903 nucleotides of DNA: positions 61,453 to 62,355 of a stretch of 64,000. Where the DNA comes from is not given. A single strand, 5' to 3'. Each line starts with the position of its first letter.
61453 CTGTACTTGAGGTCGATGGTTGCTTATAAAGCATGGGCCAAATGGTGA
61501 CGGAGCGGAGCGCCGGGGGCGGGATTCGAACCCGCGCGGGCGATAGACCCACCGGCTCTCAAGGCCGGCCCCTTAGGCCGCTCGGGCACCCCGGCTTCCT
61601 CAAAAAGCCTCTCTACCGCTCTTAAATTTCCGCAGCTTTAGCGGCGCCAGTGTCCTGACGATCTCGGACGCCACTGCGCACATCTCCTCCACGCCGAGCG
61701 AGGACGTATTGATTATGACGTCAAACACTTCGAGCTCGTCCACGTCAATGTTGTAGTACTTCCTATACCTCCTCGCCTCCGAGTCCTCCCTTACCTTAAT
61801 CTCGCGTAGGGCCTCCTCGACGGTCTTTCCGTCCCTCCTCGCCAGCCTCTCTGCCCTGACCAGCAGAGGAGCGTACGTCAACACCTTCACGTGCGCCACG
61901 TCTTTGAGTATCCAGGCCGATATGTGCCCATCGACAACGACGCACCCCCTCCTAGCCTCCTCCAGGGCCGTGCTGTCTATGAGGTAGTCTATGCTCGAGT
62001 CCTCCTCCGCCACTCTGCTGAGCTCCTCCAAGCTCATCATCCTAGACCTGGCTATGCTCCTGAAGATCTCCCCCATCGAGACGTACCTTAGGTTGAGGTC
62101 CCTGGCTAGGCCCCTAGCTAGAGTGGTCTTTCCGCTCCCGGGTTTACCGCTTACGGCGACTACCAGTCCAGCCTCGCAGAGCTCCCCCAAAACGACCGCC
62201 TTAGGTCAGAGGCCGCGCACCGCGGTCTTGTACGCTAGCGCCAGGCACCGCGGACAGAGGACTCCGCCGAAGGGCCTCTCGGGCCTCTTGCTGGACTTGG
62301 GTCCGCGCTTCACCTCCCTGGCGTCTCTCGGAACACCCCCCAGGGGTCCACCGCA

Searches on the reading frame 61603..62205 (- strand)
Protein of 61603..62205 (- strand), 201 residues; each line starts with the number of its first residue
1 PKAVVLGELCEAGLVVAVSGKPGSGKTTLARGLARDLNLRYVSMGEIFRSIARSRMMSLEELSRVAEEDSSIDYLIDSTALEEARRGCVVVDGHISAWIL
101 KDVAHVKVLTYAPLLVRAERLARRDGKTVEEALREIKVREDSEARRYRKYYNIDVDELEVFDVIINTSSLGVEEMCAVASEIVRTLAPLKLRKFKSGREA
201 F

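Call 51: search_protein_families(library=pfam, proteins=[window:61603-62205:-], max_evalue=0.00001)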
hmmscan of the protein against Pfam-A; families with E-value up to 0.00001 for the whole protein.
window:61603-62205:- (201 aa): 5 families
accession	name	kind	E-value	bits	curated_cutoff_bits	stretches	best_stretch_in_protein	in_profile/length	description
PF13189.12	Cytidylate_kin2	-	8e-23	82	28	1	15-169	1-176/176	Cytidylate kinase-like family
PF13207.12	AAA_17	-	1.9e-15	57.8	27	1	20-132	2-131/136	AAA domain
PF13238.12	AAA_18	-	3e-14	54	29.4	1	16-144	1-124/128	AAA domain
PF02224.24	Cytidylate_kin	-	2.7e-10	40.8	26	1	16-56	1-41/211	Cytidylate kinase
PF13521.12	AAA_28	-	2.9e-07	31.3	27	0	16-92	2-80/164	AAA domain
